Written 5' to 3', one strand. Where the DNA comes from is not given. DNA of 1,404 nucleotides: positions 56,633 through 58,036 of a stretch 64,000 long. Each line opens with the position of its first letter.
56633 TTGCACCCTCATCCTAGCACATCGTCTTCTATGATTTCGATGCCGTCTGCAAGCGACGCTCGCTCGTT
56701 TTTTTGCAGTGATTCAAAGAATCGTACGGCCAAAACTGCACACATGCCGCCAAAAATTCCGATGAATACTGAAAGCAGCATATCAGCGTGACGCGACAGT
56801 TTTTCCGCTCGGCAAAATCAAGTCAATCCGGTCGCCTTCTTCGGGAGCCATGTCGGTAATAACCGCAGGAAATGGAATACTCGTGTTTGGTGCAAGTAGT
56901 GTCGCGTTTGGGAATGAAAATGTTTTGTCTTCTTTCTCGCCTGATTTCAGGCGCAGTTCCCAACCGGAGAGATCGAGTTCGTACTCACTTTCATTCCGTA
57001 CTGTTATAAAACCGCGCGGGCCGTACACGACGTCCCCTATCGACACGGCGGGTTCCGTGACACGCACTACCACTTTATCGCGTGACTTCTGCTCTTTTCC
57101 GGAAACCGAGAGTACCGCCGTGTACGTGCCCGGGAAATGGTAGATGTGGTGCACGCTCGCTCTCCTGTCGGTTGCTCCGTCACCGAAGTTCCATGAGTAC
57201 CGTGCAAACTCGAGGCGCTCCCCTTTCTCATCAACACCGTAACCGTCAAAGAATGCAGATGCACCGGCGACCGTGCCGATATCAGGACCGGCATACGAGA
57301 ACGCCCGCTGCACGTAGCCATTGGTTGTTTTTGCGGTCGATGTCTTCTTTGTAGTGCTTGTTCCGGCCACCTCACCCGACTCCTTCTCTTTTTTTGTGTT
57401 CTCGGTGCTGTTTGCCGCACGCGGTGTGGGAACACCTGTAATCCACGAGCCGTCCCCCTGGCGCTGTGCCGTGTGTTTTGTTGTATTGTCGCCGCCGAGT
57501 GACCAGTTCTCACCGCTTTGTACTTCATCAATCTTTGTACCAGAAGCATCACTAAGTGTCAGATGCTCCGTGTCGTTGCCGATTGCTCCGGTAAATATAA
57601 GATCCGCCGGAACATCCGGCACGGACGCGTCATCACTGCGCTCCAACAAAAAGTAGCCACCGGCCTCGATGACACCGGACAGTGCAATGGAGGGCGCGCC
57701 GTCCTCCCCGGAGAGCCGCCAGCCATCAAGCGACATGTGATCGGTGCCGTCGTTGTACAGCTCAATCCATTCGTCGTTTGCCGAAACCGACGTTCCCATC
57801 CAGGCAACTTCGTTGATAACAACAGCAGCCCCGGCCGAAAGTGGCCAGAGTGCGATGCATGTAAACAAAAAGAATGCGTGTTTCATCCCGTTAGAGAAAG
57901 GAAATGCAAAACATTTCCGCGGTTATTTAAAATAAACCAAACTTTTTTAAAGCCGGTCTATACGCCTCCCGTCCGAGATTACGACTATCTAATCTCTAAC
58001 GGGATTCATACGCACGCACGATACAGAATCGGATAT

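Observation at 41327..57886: Large surface-glycan locus with five SAM methyltransferases, a Kdo-kinase-like gene and serial ATGA translational coupling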

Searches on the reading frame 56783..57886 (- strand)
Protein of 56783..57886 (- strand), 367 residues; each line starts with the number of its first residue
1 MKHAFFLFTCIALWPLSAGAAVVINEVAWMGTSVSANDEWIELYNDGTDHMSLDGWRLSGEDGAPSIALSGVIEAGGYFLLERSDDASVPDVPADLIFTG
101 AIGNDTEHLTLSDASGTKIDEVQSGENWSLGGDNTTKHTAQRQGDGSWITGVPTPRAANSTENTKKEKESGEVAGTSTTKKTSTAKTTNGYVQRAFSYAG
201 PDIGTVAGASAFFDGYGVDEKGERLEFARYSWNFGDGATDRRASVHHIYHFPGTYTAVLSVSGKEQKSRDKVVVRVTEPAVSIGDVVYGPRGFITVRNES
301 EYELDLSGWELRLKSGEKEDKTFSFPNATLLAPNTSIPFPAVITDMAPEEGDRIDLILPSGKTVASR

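Call 4: search_protein_families(library=pfam, proteins=[window:56783-57886:-], max_evalue=0.01)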
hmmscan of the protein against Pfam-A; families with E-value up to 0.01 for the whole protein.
window:56783-57886:- (367 aa): 3 families
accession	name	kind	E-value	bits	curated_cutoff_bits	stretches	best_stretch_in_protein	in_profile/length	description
PF00932.25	LTD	-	2.5e-25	89.4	34.3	2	17-124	3-107/109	Lamin Tail Domain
PF18911.6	PKD_4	-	2.8e-11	43.7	27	1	200-274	9-81/85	PKD domain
PF00801.26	PKD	-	2.3e-08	34.4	23.5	1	203-276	9-80/80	PKD domain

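Call 9: search_protein_families(library=ncbifam, proteins=[window:56783-57886:-], max_evalue=0.01)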
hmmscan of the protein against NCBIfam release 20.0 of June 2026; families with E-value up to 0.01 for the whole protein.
window:56783-57886:- (367 aa): 0 families
